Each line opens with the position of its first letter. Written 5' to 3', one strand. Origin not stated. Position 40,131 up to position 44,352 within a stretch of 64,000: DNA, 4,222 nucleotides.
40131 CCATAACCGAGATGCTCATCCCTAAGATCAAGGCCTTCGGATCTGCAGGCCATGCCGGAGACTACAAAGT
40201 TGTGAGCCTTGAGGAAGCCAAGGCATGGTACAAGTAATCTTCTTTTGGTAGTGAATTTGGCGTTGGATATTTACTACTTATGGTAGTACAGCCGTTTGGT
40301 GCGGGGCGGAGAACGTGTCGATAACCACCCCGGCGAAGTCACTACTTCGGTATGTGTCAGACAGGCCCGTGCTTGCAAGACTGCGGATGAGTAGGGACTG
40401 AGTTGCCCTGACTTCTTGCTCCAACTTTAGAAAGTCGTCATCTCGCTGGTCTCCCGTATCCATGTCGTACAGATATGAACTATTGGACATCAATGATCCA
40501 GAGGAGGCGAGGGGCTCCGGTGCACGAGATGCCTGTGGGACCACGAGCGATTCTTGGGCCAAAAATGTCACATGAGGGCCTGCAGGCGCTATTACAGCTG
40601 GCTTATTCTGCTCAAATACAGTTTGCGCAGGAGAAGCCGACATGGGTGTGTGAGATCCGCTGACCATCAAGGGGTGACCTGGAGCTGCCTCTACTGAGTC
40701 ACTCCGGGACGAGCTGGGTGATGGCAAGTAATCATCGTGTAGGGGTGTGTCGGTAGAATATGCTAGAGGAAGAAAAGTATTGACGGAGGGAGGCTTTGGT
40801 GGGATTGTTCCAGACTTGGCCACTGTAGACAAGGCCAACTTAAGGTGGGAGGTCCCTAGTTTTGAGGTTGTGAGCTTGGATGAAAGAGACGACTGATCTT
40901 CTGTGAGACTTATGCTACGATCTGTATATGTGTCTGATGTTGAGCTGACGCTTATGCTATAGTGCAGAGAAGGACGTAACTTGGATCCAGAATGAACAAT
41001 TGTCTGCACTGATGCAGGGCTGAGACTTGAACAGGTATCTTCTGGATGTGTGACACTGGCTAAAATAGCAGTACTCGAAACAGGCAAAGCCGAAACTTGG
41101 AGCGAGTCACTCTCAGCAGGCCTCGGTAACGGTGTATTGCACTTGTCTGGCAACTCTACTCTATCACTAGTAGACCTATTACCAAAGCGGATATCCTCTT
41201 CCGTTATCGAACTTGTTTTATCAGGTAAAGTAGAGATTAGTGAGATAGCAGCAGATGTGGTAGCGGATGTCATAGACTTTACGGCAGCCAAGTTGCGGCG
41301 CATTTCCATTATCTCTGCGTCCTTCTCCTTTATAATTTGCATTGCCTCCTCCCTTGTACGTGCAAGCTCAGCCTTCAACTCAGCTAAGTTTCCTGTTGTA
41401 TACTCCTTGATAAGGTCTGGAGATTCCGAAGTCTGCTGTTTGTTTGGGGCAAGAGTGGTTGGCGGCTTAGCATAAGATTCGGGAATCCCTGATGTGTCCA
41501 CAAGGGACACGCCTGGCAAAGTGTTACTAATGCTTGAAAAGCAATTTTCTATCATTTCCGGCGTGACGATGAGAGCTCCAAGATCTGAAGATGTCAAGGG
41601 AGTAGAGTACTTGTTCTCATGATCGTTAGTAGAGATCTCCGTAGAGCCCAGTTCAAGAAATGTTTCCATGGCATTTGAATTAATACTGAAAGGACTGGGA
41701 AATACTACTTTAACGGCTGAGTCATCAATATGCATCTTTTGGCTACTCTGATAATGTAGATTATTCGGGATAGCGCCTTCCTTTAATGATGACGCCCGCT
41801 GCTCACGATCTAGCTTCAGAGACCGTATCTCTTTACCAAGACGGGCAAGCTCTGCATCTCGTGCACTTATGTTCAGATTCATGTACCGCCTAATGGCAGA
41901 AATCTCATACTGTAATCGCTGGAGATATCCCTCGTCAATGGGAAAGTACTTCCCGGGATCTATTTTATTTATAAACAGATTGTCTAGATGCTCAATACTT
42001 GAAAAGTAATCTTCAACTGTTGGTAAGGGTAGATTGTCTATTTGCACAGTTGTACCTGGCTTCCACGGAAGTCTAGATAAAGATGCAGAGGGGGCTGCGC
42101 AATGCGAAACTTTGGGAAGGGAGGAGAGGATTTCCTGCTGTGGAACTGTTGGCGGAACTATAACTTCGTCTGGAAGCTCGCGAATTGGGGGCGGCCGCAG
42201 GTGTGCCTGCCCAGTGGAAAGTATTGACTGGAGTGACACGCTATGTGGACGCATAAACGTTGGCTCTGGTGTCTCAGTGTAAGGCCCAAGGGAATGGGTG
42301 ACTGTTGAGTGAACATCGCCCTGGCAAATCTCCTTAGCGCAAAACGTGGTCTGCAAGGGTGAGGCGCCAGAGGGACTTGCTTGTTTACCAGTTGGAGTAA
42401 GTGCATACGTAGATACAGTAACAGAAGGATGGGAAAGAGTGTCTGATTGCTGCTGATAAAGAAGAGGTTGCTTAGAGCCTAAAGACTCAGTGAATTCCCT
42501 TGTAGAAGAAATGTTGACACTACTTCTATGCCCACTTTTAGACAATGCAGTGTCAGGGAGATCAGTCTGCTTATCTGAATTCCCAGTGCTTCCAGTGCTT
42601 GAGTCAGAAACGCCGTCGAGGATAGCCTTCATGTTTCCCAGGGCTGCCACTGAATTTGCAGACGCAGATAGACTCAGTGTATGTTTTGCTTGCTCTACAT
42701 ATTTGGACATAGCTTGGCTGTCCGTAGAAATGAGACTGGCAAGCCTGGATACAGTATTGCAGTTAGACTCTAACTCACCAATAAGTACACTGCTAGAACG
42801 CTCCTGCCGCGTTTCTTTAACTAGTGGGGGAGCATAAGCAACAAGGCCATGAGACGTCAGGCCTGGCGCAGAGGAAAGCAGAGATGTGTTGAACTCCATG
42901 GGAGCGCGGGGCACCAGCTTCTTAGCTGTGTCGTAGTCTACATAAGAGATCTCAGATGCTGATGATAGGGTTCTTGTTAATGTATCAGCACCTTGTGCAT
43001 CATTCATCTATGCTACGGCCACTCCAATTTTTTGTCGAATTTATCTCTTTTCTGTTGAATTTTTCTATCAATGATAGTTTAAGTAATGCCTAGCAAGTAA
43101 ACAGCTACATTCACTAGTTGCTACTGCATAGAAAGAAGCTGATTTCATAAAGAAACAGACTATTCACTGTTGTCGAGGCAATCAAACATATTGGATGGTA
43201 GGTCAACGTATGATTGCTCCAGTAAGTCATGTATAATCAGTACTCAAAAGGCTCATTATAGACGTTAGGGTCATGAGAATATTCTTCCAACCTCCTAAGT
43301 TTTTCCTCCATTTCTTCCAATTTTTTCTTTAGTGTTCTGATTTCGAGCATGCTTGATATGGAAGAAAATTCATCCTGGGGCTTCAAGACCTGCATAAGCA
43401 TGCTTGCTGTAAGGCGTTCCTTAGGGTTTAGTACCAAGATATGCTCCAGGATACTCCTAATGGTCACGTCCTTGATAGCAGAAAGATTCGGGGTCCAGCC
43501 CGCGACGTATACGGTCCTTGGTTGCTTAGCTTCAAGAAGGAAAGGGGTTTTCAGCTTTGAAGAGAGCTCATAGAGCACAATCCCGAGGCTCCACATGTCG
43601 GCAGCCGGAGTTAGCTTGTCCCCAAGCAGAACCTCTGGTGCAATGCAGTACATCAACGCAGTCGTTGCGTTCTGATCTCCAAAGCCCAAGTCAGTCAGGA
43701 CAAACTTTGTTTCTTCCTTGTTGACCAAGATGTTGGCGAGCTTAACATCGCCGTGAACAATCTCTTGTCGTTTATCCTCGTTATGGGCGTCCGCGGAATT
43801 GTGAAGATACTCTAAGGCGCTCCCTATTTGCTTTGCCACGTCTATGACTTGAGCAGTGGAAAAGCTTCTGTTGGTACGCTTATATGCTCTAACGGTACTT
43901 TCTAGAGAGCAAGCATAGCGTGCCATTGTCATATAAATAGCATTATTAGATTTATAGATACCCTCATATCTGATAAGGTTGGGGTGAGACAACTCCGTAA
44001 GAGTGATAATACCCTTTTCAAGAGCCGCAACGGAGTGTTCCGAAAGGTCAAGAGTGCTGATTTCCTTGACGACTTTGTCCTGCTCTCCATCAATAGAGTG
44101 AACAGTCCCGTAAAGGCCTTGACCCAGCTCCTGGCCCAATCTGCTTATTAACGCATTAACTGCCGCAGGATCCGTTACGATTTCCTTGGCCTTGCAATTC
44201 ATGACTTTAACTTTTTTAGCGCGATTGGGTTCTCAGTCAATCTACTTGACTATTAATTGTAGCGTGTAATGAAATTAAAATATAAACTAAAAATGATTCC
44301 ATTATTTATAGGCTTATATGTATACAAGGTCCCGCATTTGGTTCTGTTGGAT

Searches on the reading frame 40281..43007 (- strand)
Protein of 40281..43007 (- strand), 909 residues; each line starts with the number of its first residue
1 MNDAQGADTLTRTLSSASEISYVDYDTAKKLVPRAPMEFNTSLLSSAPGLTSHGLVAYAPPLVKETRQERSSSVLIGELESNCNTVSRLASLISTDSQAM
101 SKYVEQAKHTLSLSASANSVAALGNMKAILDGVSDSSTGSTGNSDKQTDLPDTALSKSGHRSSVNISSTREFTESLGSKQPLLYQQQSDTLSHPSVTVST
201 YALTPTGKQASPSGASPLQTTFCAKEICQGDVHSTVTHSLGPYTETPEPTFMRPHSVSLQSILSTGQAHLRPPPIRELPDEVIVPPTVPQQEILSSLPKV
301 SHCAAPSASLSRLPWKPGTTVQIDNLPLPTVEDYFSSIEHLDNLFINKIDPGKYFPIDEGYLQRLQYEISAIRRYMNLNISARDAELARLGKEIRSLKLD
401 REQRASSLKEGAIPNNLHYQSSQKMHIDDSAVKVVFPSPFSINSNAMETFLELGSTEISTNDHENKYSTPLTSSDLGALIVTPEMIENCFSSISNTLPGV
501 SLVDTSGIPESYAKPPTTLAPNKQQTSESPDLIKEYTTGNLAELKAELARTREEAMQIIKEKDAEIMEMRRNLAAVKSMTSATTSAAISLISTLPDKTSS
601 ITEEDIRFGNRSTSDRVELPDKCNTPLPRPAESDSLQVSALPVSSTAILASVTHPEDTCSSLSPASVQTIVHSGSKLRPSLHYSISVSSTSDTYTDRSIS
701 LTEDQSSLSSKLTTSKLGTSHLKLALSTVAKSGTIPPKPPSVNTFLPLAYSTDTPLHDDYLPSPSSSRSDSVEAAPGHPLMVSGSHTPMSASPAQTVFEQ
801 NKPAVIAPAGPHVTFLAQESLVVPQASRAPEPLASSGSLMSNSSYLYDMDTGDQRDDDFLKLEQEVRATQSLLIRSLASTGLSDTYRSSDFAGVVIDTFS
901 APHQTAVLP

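Call 54: search_protein_families(library=pfam, proteins=[window:40281-43007:-], max_evalue=0.0001)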
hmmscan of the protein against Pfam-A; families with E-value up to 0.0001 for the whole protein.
window:40281-43007:- (909 aa): 1 family
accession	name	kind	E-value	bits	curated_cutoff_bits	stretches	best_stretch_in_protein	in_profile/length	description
PF25481.1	Nucleoprot-TPR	-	6.8e-05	23.3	27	0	534-584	17-67/80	Nucleoprotein TPR-like domain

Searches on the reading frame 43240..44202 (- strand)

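Call 32: search_protein_families(library=pfam, proteins=[window:43240-44202:-], max_evalue=0.001)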
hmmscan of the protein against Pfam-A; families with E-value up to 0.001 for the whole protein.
window:43240-44202:- (321 aa): 2 families
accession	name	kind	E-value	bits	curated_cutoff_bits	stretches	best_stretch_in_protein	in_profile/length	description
PF00069.31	Pkinase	-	3.1e-32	112.5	31.7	1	23-271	4-259/263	Protein kinase domain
PF07714.23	PK_Tyr_Ser-Thr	-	1.8e-21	77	23.1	1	22-271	3-256/258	Protein tyrosine and serine/threonine kinase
